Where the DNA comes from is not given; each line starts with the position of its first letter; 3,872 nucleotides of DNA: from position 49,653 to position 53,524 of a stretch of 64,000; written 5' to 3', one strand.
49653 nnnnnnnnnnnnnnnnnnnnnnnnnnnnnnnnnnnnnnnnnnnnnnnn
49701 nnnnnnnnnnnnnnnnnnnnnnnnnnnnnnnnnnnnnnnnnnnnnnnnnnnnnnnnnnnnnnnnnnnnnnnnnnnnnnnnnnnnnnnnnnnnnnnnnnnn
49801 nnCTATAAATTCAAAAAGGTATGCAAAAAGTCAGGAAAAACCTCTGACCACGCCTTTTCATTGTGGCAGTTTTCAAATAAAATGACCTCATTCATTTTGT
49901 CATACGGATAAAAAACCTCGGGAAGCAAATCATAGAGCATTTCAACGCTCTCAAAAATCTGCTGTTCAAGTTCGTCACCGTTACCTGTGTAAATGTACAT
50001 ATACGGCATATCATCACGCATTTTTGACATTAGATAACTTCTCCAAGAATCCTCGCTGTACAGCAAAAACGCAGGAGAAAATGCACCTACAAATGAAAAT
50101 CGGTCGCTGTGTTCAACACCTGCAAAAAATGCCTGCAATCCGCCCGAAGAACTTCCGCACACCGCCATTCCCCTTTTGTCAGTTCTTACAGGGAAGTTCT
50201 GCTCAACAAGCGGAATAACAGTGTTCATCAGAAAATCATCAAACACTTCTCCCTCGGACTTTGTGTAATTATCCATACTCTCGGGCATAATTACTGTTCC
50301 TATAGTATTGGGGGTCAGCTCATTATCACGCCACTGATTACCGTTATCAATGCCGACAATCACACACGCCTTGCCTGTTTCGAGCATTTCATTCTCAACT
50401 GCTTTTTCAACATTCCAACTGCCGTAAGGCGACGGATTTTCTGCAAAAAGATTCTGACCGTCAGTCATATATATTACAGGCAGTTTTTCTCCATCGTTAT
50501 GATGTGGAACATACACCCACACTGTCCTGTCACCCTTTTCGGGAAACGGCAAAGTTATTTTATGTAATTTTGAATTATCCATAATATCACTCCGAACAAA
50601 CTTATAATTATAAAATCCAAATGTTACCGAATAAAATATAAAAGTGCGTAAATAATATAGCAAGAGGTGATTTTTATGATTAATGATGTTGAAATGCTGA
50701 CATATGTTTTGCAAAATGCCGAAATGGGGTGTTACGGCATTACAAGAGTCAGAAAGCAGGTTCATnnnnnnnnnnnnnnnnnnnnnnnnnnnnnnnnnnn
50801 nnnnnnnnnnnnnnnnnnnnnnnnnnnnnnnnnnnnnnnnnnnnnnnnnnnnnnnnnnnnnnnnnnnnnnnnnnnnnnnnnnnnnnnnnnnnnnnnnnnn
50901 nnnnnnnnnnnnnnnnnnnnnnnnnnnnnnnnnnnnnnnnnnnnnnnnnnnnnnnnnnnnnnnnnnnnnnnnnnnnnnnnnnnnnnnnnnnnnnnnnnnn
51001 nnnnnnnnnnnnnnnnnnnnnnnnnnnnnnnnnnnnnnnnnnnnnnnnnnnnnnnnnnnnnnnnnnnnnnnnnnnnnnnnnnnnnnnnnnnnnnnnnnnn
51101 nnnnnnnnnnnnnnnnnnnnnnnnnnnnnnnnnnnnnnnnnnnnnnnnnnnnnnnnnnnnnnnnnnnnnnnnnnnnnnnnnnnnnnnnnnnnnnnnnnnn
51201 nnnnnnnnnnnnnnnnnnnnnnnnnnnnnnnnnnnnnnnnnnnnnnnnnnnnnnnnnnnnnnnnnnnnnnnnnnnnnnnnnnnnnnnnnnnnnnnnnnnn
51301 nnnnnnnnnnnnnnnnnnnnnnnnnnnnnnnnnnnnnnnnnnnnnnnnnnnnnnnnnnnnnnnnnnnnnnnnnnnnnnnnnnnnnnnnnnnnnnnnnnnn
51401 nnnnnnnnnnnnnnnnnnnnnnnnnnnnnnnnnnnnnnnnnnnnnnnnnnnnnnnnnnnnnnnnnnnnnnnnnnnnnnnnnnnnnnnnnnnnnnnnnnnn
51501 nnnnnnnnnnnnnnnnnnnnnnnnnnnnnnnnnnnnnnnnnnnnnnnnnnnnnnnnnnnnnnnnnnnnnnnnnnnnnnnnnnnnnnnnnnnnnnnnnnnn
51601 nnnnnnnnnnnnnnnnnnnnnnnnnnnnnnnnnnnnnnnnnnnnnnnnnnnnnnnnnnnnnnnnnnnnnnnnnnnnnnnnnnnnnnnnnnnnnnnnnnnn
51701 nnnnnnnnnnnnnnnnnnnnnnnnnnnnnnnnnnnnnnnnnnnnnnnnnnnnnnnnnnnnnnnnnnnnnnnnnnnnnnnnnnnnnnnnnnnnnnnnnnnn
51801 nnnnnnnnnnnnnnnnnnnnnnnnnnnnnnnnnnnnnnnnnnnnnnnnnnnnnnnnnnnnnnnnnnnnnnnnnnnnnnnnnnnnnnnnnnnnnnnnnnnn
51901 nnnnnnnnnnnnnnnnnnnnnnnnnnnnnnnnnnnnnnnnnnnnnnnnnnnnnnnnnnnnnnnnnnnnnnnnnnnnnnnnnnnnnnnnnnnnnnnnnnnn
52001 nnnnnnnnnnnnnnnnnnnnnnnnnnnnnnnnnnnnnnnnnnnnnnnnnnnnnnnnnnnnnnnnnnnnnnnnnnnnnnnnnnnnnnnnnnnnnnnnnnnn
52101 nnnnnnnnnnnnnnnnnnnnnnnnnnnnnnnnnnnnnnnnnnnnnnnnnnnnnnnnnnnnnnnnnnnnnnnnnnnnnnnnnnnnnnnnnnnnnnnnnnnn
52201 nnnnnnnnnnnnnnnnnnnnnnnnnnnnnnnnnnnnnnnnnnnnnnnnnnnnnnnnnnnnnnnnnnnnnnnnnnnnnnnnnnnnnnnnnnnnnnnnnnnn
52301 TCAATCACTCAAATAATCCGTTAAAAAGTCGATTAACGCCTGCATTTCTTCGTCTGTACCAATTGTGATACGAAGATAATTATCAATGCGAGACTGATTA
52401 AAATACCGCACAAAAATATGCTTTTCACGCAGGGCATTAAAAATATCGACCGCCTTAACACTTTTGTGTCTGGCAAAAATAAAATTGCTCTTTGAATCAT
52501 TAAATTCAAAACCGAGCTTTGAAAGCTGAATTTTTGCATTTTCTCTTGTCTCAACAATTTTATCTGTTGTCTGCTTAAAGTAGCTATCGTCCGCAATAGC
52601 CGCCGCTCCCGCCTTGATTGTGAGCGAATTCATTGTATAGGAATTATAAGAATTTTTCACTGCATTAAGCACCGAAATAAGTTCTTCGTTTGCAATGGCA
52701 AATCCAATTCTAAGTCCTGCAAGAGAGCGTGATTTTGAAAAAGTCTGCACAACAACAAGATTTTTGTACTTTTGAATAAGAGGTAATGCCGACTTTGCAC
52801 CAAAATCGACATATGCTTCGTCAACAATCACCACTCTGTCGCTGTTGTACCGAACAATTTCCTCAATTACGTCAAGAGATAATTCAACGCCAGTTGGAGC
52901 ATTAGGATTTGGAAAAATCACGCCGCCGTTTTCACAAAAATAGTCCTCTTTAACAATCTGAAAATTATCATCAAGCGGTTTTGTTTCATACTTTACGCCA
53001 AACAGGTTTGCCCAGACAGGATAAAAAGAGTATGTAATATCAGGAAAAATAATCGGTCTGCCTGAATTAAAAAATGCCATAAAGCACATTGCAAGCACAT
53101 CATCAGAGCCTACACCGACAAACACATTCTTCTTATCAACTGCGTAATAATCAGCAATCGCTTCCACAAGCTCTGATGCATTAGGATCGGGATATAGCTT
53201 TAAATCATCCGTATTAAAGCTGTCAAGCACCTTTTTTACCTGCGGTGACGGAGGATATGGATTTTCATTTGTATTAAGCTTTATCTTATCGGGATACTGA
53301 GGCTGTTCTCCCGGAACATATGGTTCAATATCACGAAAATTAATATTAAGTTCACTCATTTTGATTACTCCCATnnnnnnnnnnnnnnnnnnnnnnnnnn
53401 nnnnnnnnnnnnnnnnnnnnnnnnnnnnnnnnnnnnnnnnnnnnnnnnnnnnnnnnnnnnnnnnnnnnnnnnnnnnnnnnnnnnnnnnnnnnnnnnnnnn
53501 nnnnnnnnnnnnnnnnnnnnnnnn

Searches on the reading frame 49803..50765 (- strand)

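Call 88: search_protein_families(library=pfam, proteins=[window:49803-50765:-], max_evalue=0.00001)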
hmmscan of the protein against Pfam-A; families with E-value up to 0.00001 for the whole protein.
window:49803-50765:- (320 aa): 1 family
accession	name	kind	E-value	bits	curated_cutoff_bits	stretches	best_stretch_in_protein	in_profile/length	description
PF00756.26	Esterase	-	5.8e-20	72.6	22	1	78-232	6-149/251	Putative esterase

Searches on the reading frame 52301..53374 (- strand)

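Call 88: search_protein_families(library=pfam, proteins=[window:52301-53374:-], max_evalue=0.00001)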
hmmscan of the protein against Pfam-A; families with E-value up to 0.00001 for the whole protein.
window:52301-53374:- (357 aa): 1 family
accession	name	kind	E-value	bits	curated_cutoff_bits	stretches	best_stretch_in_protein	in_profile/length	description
PF00155.27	Aminotran_1_2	-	3.4e-60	204.6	19.7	1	29-350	2-360/361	Aminotransferase class I and II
